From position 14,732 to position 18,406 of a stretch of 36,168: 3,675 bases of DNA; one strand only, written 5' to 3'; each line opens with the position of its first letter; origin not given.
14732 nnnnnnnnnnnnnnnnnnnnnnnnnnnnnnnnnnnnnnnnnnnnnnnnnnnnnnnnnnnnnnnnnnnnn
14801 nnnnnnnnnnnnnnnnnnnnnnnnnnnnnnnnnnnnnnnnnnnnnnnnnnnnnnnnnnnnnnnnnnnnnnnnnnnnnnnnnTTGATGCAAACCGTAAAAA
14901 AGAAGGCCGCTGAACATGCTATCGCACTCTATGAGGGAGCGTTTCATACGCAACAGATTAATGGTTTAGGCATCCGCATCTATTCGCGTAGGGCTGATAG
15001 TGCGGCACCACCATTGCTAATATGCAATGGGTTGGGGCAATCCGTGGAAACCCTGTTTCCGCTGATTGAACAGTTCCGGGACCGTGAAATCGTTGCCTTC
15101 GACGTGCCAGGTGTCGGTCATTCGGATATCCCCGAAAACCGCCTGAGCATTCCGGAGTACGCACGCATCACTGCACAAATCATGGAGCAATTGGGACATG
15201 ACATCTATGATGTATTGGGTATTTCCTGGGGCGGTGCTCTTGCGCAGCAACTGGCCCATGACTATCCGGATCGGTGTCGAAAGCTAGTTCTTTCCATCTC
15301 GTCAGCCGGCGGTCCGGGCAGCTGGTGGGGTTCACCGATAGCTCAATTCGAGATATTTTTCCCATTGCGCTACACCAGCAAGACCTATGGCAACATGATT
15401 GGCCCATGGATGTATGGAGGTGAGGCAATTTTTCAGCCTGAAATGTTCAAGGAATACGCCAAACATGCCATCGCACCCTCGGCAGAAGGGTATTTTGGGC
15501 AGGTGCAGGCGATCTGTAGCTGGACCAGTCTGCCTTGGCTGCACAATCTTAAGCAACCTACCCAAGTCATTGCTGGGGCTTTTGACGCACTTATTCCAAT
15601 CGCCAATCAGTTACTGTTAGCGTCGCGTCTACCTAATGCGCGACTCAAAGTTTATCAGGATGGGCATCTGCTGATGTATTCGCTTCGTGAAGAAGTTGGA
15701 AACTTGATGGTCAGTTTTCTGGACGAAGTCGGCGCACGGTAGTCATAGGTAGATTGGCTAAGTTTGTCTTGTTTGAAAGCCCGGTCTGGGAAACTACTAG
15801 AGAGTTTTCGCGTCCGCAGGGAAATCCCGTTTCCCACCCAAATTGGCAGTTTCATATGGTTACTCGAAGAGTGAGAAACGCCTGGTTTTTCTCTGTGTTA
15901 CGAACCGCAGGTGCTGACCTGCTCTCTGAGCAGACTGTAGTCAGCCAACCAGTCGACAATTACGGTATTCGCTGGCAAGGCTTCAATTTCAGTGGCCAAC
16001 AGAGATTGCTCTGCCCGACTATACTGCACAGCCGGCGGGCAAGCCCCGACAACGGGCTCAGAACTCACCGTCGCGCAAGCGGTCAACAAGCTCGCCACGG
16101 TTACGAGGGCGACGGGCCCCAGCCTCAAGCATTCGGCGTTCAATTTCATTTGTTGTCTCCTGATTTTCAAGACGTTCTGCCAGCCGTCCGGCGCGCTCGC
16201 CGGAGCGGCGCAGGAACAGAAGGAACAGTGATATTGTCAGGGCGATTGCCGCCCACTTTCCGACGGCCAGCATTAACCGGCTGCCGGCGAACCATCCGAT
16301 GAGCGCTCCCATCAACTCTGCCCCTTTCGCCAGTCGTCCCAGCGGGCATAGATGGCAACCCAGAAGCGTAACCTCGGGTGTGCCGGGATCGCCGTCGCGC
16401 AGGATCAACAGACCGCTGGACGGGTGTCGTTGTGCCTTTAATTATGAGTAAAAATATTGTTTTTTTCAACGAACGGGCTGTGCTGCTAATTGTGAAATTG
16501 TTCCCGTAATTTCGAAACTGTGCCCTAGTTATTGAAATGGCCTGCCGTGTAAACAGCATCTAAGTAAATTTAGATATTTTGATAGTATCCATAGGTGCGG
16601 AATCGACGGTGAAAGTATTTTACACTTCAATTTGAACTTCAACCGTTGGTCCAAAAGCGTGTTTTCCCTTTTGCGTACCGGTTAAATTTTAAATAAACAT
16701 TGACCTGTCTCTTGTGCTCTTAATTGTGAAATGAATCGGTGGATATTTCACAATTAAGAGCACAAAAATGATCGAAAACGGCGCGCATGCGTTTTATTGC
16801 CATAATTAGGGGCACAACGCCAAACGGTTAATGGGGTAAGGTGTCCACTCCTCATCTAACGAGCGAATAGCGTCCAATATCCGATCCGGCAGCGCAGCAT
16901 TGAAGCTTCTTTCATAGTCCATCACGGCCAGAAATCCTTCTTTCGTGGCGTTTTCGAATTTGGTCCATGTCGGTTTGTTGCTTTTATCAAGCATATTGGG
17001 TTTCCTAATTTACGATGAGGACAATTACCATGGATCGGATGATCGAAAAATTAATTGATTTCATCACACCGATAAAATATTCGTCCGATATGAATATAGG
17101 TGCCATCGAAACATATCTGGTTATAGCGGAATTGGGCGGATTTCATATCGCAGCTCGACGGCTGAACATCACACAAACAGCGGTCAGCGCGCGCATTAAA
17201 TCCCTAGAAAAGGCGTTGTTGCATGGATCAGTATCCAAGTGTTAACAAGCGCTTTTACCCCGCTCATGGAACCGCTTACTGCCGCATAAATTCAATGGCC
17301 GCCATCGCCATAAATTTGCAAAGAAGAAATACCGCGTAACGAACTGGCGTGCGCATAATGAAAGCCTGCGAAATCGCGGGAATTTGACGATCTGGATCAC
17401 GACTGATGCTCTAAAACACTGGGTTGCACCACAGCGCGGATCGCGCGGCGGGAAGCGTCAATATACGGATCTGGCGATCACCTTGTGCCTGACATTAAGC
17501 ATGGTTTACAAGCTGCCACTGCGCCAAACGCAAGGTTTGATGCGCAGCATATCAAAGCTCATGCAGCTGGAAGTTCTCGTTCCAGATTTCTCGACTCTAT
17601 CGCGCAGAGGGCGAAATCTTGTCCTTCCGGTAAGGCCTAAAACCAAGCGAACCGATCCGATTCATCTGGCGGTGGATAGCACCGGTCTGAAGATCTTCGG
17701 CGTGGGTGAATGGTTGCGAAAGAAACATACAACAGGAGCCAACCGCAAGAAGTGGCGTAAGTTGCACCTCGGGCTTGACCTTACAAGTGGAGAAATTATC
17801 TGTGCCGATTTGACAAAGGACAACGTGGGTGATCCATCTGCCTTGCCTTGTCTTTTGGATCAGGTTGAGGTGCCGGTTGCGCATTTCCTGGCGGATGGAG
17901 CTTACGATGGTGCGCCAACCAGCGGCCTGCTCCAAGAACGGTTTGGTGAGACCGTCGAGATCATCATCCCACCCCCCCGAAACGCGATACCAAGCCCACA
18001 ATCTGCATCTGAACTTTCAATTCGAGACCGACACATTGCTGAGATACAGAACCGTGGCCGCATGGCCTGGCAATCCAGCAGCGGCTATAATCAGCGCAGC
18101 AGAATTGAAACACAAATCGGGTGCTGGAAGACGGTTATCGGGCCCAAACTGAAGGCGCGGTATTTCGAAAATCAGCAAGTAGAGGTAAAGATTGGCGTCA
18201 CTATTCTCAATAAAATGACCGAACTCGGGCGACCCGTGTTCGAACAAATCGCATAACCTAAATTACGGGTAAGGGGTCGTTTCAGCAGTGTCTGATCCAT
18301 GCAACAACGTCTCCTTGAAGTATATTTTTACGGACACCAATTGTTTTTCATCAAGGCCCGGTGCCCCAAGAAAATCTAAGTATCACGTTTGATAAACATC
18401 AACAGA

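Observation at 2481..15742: Plasmid-borne uptake, CoA-activation and polyester operon: transporter and catabolic genes run straight into phaC-phaZ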

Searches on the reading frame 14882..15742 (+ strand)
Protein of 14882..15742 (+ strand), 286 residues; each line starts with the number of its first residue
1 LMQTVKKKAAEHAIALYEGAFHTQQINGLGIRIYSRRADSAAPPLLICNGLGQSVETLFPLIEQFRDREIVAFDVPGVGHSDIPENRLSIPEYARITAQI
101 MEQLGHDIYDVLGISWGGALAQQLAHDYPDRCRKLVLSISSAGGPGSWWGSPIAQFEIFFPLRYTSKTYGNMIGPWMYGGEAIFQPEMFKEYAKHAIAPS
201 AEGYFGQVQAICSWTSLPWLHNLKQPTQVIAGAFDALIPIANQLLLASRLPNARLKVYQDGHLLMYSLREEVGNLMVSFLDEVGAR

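Call 4: search_protein_families(library=pfam, proteins=[window:14882-15742:+])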
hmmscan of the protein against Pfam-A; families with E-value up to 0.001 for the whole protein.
window:14882-15742:+ (286 aa): 3 families
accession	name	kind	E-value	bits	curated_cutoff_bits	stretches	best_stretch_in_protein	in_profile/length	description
PF00561.26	Abhydrolase_1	-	8.4e-30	104.7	25.8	1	43-262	1-238/245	alpha/beta hydrolase fold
PF12697.13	Abhydrolase_6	-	2.4e-12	48.4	26.3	1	45-271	1-213/217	Alpha/beta hydrolase family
PF12146.15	Hydrolase_4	-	1.8e-10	40.9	27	1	45-260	7-229/239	Serine aminopeptidase, S33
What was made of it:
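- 14885..15742 (+): PhaZ-like alpha/beta hydrolase, translationally coupled to phaC. Abhydrolase_1 (call 4).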

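Call 5: search_protein_families(library=ncbifam, proteins=[window:14882-15742:+], max_evalue=0.00001)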
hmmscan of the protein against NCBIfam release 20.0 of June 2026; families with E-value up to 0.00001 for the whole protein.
window:14882-15742:+ (286 aa): 21 families
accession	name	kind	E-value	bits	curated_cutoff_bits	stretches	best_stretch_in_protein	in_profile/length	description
TIGR02240.1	PHA_depoly_arom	equivalog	2.1e-62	211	250.6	1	21-282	4-265/276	poly(3-hydroxyalkanoate) depolymerase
NF051488.1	bifunc_PcaDC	exception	3e-28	99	390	1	39-282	9-252/375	bifunctional 3-oxoadipate enol-lactonase/4-carboxymuconolactone decarboxylase PcaDC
TIGR02427.1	protocat_pcaD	equivalog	1.9e-25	89.7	255.85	1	37-280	8-250/251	3-oxoadipate enol-lactonase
NF051487.1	bifunc_PcaCD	exception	5.4e-20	71.9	430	1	29-281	158-412/413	bifunctional 4-carboxymuconolactone decarboxylase/3-oxoadipate enol-lactonase PcaCD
NF011457.0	PRK14875.1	equivalog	2.3e-15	56.5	307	1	12-143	103-233/372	acetoin dehydrogenase dihydrolipoyllysine-residue acetyltransferase subunit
TIGR03611.1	RutD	equivalog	3.5e-15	56.1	238.5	1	37-137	8-110/258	pyrimidine utilization protein D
NF050089.1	i_nPHAscl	equivalog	4.1e-14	52.3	300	1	36-140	12-117/288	intracellular short-chain-length polyhydroxyalkanoate depolymerase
TIGR01250.1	pro_imino_pep_2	subfamily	7.6e-14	51.9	167.65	1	34-138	16-127/288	proline iminopeptidase-family hydrolase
TIGR03343.1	biphenyl_bphD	equivalog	7.8e-13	48.3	462.15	1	74-281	67-281/282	2-hydroxy-6-oxo-6-phenylhexa-2,4-dienoate hydrolase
NF045632.1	hydroxlase_HsaD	equivalog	3.9e-12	45.7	400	1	68-138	64-135/290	4,5:9,10-diseco-3-hydroxy-5,9,17-trioxoandrosta-1(10),2-diene-4-oate hydrolase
TIGR03056.1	bchO_mg_che_rel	equivalog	5.8e-11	41.9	172.55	1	40-142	26-129/278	alpha/beta fold hydrolase BchO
NF045948.1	ProImpepThrmp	equivalog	1e-10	41.6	500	1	28-138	9-126/291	proline iminopeptidase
TIGR03695.1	menH_SHCHC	equivalog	2.3e-09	37.1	208.55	1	43-143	3-107/252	2-succinyl-6-hydroxy-2,4-cyclohexadiene-1-carboxylate synthase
TIGR01738.1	bioH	equivalog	4e-09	36.5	206.95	1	45-142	7-100/245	pimeloyl-ACP methyl ester esterase BioH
NF045945.1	ProImpepLactob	equivalog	1.7e-08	34.3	400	0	32-139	18-130/293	proline iminopeptidase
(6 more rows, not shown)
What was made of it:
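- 14885..15742 (+): Best family hit is TIGR02240 PHA depolymerase, 211 bits, below the 250.6 cut-off (call 5).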

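Call 30: search_solved_structures(query=window:14882-15742:+, max_evalue=0.00001, show_alignments=1)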
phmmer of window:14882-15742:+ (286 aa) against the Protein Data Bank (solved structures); distinct sequences matched with E-value up to 0.00001: 48.
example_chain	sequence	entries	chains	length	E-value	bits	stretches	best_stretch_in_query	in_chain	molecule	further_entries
8v16_C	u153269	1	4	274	5.8e-18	68.6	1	25-146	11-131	Esterase 1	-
6eb3_A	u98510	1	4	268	6.9e-18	68.3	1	25-146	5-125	Est1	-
3om8_A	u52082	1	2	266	1.6e-14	57.3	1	37-280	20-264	Probable hydrolase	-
5egn_A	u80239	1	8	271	6.5e-13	52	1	66-279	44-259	Esterase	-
2og1_A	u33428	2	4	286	4.9e-11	45.8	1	69-280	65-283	2-hydroxy-6-oxo-6-phenylhexa-2,4-dienoate hydrolase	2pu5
4pw0_A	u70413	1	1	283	6.5e-11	45.4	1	24-138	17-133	Alpha/beta hydrolase fold protein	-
2rht_A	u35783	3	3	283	1.3e-10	44.5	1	69-280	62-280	2-hydroxy-6-oxo-6-phenylhexa-2,4-dienoate hydrolase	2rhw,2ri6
2puh_A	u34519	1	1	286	1.3e-10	44.5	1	69-280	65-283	2-hydroxy-6-oxo-6-phenylhexa-2,4-dienoate hydrolase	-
5jz9_A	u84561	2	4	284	5.5e-10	42.4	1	66-280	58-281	4,5:9,10-diseco-3-hydroxy-5,9,17-trioxoandrosta-1(10),2-diene-4-oate hydrolase | 2-hydroxy-6-oxo-6-phenylhexa-2,4-dienoate hydrolase BphD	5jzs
7zjt_A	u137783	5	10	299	5.6e-10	42.4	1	66-280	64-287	4,5:9,10-diseco-3-hydroxy-5,9,17-trioxoandrosta-1(10),2-diene-4-oate hydrolase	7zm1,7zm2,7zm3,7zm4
3v1k_A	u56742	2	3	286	5.9e-10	42.3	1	69-280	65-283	2-hydroxy-6-oxo-6-phenylhexa-2,4-dienoate hydrolase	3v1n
2vf2_A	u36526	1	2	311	6.8e-10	42.1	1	66-280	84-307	2-HYDROXY-6-OXO-6-PHENYLHEXA-2,4-DIENOATE HYDROLASE BPHD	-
5jzb_A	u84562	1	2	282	6.9e-10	42.1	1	66-280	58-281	4,5:9,10-diseco-3-hydroxy-5,9,17-trioxoandrosta-1(10),2-diene-4-oate hydrolase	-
2wud_A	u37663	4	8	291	1.4e-09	41.1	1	66-280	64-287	2-HYDROXY-6-OXO-6-PHENYLHEXA-2,4-DIENOATE HYDROLASE BPHD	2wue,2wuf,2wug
3v1l_A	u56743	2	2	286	1.5e-09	40.9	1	69-280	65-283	2-hydroxy-6-oxo-6-phenylhexa-2,4-dienoate hydrolase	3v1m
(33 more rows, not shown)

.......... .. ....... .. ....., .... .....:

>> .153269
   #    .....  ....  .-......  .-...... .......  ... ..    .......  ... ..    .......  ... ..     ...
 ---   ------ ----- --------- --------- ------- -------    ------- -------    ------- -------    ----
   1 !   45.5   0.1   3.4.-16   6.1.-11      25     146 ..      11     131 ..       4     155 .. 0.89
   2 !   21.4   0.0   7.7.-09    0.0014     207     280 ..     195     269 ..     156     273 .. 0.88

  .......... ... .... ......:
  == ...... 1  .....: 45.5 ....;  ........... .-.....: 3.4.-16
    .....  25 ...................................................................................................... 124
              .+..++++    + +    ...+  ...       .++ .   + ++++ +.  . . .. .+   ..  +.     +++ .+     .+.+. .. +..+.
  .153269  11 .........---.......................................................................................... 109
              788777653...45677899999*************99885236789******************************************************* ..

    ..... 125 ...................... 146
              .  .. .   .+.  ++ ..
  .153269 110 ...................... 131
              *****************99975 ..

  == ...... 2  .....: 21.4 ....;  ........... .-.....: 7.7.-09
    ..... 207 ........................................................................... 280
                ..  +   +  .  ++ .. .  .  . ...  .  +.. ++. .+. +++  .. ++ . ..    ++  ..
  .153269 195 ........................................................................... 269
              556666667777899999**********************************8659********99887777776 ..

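Call 38: find_related_loci(query=A3, collection=metagenome_contigs, flank=10000)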
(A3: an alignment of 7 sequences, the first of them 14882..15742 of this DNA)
Query A3 (286 aa) in metagenome_contigs; peptide patterns used: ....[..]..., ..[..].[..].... (x = any residue, [..] = any of these).
113 stretches matched a pattern; 23 encode a relative of the query (tblastn E <= 1e-3); 23 distinct loci.
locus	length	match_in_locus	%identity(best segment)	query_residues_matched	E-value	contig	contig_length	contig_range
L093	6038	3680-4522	56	1-281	2e-111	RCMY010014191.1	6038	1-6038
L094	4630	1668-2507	57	2-281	4e-112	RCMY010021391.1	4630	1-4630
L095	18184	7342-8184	56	1-281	4e-111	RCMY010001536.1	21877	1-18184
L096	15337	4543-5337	60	20-284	7e-110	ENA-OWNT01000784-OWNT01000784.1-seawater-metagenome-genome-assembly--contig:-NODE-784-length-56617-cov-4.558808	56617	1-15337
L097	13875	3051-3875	57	6-280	8e-110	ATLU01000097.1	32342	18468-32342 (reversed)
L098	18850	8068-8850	55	22-282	2e-103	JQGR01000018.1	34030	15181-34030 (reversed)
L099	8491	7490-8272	54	25-285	3e-101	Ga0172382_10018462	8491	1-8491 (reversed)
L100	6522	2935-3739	68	15-282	2e-89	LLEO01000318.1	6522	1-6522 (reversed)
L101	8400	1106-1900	38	21-285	1e-55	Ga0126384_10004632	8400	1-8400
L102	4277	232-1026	38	21-285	1e-55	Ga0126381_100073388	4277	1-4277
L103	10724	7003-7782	39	25-286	6e-55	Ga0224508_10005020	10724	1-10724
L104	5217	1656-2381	42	40-282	6e-55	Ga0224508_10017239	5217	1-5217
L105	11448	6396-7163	37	26-280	3e-52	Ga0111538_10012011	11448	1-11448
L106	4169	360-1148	38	16-280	1e-51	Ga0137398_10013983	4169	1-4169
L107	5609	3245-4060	38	10-280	1e-51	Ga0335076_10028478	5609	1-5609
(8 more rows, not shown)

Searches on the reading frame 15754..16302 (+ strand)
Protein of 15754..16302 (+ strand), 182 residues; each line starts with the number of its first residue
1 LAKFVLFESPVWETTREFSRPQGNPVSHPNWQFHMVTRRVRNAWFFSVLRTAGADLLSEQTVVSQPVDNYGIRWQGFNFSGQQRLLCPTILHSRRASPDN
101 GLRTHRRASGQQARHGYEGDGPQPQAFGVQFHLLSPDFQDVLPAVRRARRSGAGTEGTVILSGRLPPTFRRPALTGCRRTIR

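Call 4: search_protein_families(library=pfam, proteins=[window:15754-16302:+])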
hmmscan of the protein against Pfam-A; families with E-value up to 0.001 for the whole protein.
window:15754-16302:+ (182 aa): 0 families

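Call 5: search_protein_families(library=ncbifam, proteins=[window:15754-16302:+], max_evalue=0.00001)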
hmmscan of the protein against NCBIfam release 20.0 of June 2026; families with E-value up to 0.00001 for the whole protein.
window:15754-16302:+ (182 aa): 0 families

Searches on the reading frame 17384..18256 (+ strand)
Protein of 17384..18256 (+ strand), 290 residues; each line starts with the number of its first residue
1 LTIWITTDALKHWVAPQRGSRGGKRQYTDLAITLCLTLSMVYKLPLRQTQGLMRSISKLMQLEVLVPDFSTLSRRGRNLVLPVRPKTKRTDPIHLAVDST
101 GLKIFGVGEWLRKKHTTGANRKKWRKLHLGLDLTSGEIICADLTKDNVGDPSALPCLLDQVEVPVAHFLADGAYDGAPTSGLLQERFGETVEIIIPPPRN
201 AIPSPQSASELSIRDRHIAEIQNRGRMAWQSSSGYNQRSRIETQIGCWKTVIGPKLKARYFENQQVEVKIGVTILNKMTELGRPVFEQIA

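Call 4: search_protein_families(library=pfam, proteins=[window:17384-18256:+])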
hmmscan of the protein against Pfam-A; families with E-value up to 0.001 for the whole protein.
window:17384-18256:+ (290 aa): 2 families
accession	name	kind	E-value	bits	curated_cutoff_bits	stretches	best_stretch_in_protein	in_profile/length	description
PF13737.12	DDE_Tnp_1_5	-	3.4e-32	111.6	28.1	1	1-106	6-111/112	Transposase DDE domain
PF01609.27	DDE_Tnp_1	-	4e-21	76.1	23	1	91-276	3-199/200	Transposase DDE domain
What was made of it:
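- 15743..18256 (.): Decayed region and IS that end the block. There is no real gene at 15754-16302. It also holds a 21-nt perfect inverted repeat (16712-16765), a LysR N-terminal fragment (about 17030-17245) and a DDE transposase (17384-18256). DDE_Tnp_1: call 4.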
